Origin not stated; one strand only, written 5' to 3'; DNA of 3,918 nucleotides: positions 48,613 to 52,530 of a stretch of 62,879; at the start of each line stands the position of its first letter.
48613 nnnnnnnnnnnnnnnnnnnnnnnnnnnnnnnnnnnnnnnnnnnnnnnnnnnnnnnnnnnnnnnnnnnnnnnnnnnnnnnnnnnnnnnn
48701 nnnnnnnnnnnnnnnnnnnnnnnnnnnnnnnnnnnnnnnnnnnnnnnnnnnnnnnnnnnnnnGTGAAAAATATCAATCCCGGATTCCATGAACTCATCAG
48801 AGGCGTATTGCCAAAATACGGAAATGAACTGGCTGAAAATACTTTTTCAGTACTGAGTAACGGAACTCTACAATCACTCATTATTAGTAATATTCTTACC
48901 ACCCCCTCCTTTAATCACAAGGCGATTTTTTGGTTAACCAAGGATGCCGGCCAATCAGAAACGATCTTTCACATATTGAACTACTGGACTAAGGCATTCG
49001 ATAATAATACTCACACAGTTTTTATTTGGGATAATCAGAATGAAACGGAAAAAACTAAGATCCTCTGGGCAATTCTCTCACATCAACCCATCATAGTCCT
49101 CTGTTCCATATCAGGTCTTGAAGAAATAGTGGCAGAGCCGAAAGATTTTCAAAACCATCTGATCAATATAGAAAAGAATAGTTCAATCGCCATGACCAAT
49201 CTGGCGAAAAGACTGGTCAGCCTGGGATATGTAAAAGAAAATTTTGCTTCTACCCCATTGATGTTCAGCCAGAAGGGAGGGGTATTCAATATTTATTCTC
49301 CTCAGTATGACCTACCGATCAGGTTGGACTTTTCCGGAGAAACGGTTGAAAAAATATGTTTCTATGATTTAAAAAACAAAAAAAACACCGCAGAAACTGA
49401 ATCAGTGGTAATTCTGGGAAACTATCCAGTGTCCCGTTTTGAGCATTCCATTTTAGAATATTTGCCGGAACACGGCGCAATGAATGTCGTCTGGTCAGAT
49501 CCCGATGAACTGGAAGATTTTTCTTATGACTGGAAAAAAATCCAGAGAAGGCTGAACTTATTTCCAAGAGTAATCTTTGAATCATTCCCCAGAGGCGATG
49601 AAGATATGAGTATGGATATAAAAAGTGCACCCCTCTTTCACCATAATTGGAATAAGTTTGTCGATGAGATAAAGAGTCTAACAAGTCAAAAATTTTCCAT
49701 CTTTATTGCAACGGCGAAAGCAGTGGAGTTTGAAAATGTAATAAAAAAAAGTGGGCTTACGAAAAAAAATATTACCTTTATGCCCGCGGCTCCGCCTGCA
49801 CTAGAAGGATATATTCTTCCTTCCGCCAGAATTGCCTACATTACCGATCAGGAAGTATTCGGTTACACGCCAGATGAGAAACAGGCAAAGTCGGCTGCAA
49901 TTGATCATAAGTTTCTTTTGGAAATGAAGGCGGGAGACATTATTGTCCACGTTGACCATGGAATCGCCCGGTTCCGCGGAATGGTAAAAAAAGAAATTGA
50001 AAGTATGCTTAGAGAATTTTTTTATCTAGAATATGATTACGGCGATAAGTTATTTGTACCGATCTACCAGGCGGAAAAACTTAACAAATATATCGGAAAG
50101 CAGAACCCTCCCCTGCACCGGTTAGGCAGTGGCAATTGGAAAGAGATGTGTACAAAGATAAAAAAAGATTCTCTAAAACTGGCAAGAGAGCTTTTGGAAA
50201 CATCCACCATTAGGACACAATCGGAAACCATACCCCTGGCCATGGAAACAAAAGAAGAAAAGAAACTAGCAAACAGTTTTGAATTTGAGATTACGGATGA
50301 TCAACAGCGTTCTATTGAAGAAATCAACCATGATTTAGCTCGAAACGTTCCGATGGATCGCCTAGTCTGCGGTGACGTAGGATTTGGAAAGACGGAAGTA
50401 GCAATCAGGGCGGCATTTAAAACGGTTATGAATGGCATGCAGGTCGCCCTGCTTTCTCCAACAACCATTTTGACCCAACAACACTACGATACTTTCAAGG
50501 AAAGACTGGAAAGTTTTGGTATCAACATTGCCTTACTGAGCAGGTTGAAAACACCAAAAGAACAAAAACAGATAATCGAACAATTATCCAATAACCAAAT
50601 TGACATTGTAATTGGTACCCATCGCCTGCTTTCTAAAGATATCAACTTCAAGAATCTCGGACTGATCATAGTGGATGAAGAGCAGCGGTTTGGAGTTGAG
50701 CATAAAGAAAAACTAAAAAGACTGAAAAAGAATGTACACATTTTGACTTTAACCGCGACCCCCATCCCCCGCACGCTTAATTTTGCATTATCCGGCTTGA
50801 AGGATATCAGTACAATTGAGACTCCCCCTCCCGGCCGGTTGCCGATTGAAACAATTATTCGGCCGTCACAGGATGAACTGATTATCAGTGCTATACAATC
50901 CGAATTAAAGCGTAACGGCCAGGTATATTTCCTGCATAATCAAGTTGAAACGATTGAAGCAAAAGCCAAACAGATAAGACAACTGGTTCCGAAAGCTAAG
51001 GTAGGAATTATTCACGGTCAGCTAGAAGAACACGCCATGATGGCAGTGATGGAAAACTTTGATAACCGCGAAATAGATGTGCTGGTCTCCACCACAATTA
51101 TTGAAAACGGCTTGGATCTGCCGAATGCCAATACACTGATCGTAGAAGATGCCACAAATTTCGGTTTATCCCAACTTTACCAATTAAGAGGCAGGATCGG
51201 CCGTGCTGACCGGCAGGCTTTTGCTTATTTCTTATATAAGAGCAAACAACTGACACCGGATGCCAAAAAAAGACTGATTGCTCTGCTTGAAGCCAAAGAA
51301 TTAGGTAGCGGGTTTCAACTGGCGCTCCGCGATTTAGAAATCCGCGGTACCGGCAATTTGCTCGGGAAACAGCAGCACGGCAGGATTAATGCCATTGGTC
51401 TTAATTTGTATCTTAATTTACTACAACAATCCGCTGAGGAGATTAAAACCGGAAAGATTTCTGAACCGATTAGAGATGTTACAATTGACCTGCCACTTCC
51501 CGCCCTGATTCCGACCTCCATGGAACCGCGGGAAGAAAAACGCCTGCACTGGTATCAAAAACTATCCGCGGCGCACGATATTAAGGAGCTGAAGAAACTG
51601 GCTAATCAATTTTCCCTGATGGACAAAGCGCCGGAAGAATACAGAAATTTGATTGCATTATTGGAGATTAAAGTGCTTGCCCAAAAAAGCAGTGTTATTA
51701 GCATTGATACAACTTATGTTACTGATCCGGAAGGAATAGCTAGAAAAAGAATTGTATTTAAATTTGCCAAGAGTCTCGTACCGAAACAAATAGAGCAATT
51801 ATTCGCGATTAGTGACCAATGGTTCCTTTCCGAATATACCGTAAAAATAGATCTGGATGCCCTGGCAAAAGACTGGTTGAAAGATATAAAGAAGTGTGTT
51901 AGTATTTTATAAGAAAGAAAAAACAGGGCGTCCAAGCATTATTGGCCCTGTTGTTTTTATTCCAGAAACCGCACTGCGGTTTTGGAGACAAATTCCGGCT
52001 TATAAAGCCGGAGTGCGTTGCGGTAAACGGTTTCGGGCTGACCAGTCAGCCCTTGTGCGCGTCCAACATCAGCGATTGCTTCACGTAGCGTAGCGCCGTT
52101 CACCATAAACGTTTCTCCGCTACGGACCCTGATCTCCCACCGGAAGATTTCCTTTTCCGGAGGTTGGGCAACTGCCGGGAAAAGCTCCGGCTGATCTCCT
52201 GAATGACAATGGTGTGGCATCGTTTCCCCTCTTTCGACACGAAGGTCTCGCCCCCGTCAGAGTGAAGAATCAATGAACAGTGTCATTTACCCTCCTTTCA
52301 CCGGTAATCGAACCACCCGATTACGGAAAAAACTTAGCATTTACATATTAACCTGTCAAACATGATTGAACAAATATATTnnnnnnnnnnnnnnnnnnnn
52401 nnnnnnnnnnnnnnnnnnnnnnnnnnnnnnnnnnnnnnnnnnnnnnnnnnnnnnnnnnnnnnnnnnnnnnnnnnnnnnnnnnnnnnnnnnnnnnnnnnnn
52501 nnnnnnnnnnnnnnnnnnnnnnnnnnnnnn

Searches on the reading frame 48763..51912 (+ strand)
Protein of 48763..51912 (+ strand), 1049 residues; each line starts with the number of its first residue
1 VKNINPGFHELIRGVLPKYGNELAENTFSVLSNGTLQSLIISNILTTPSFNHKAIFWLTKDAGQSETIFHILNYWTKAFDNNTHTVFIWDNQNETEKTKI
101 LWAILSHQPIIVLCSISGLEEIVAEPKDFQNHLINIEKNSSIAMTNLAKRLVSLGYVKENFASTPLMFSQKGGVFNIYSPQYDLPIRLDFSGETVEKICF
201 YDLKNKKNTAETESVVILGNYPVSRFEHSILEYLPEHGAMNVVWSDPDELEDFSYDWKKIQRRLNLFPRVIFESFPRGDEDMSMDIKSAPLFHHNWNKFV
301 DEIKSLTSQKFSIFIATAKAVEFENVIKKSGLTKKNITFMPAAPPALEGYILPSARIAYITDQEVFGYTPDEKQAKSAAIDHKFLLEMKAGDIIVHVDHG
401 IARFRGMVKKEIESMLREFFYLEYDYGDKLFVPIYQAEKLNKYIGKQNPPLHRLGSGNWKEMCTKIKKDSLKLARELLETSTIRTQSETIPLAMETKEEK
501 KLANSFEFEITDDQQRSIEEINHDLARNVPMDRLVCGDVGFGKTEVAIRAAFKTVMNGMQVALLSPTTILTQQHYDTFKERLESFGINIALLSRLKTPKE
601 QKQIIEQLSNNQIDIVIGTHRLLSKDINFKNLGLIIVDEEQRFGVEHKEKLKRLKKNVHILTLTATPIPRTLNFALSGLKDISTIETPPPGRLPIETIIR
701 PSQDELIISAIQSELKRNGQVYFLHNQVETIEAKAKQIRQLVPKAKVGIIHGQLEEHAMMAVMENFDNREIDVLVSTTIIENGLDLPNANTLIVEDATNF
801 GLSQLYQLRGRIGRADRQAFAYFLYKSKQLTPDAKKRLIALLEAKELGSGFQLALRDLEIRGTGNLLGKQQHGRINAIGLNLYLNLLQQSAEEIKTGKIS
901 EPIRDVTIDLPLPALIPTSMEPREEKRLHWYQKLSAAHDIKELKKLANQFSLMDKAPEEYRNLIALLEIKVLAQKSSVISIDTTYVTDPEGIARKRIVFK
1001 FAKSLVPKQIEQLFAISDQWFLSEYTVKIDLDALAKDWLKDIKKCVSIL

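Call 60: search_protein_families(library=pfam, proteins=[window:48763-51912:+], max_evalue=0.00001)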
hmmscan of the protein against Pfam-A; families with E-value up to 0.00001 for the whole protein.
window:48763-51912:+ (1049 aa): 6 families
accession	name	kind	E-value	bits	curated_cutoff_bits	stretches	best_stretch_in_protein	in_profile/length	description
PF00270.35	DEAD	-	3.5e-27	95.6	26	1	511-671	1-163/167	DEAD/DEAH box helicase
PF00271.37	Helicase_C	-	1.1e-22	80.8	23.5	1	711-815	10-109/110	Helicase conserved C-terminal domain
PF02559.22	CarD_TRCF_RID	-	2.3e-16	60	23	1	389-444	2-57/57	CarD-like/TRCF RID domain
PF17757.6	UvrB_inter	-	5.2e-12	46.2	22.9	1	134-218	1-86/91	UvrB interaction domain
PF04851.21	ResIII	-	5.6e-11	43.1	22.5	1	508-667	2-162/164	Type III restriction enzyme, res subunit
PF03461.20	TRCF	-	2e-08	34.9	25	1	910-983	1-75/95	TRCF domain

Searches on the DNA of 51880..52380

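Call 102: search_rna_families(source=window, start=51880, end=52380, threshold=evalue, max_evalue=1)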
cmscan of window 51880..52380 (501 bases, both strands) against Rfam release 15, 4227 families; matches with E-value up to 1: 2.
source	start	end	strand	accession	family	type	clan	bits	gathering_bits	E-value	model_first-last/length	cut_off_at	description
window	51918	52010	-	RF02875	AS-pc01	Gene; antisense;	-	22.1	79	0.14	1-99/99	no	Antisense to pHK01_035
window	52133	52168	-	RF03050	RAGATH-25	Gene; sRNA;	-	14.3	49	0.83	1-50/50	no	RAGATH-25 RNA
